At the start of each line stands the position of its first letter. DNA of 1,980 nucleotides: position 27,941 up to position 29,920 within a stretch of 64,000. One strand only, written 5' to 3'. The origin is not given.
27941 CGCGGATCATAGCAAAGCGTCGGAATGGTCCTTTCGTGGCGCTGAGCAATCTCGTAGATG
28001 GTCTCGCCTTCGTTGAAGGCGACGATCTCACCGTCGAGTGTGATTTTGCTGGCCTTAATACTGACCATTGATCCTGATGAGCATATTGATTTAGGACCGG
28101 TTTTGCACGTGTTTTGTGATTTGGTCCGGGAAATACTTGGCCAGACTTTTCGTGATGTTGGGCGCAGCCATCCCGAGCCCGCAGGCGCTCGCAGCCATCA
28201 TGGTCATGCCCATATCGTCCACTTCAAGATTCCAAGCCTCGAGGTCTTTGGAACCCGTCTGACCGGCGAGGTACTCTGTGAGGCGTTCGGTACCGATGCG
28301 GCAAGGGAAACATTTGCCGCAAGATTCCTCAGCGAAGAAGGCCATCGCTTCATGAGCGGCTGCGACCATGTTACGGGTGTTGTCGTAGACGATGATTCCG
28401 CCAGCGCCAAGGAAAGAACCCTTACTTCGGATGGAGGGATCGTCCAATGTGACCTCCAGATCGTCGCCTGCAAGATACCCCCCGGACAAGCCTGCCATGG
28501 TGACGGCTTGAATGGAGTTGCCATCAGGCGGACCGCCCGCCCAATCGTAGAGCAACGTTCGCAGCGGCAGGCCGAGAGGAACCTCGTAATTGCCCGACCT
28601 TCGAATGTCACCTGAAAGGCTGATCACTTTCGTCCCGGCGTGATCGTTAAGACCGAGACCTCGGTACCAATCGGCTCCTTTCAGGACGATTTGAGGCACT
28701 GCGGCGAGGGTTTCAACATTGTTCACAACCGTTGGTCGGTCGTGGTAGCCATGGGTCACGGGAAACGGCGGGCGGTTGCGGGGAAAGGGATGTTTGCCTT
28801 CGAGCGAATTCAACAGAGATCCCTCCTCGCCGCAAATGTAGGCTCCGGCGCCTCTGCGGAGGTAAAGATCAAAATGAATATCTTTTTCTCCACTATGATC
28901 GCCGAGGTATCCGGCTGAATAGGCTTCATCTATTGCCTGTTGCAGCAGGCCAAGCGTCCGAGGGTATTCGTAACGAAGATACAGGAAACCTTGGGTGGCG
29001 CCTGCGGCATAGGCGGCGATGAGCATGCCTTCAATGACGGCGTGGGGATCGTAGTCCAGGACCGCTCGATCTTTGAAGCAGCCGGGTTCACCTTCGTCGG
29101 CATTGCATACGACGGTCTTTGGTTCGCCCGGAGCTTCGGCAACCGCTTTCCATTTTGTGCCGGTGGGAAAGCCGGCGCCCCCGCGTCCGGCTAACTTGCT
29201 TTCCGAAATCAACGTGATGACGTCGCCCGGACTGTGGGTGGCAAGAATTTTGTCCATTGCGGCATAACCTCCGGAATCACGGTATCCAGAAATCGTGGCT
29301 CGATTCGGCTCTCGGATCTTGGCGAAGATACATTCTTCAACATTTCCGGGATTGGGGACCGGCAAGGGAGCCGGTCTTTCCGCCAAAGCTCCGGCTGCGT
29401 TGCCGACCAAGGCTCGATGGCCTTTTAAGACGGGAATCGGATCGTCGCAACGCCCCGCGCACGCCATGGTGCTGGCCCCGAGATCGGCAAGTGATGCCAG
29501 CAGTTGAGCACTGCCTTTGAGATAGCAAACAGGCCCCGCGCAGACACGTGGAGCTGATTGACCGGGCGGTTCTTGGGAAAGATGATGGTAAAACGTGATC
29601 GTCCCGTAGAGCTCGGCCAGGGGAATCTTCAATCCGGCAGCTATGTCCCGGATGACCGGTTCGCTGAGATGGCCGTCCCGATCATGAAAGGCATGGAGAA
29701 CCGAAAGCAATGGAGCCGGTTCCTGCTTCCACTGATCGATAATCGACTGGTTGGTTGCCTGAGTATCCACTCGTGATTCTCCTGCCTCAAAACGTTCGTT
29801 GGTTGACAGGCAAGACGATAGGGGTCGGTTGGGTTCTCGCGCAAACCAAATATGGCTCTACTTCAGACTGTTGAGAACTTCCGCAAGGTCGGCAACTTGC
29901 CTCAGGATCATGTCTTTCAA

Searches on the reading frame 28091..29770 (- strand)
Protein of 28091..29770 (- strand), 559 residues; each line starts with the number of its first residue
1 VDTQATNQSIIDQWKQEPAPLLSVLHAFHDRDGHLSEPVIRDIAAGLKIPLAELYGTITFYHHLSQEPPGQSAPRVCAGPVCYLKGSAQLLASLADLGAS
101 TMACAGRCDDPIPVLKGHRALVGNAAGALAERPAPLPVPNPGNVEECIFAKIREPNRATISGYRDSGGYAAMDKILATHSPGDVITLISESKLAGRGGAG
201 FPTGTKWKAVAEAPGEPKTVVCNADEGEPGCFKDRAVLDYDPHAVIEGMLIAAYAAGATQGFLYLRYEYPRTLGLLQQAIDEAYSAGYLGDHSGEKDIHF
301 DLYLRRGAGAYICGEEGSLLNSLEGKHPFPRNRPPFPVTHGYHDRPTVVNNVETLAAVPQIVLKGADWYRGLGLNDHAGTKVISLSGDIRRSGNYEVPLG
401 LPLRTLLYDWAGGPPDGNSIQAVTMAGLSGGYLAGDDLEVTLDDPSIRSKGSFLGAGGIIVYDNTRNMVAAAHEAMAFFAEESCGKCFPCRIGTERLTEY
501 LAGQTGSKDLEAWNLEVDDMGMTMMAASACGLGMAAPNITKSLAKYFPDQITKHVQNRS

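Call 52: search_protein_families(library=pfam, proteins=[window:28091-29770:-], max_evalue=0.00001)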
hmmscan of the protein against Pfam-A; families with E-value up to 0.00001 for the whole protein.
window:28091-29770:- (559 aa): 3 families
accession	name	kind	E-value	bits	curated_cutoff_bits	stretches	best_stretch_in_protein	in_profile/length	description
PF01512.22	Complex1_51K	-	4.8e-45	153.6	31.2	1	188-359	1-149/150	Nuo51 FMN-binding domain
PF10589.14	NADH_4Fe-4S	-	1.4e-20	73.4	23.5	1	471-554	2-85/85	NADH-ubiquinone oxidoreductase-F iron-sulfur binding region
PF01257.25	2Fe-2S_thioredx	-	7.5e-17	62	24.8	1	8-95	2-89/145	Thioredoxin-like [2Fe-2S] ferredoxin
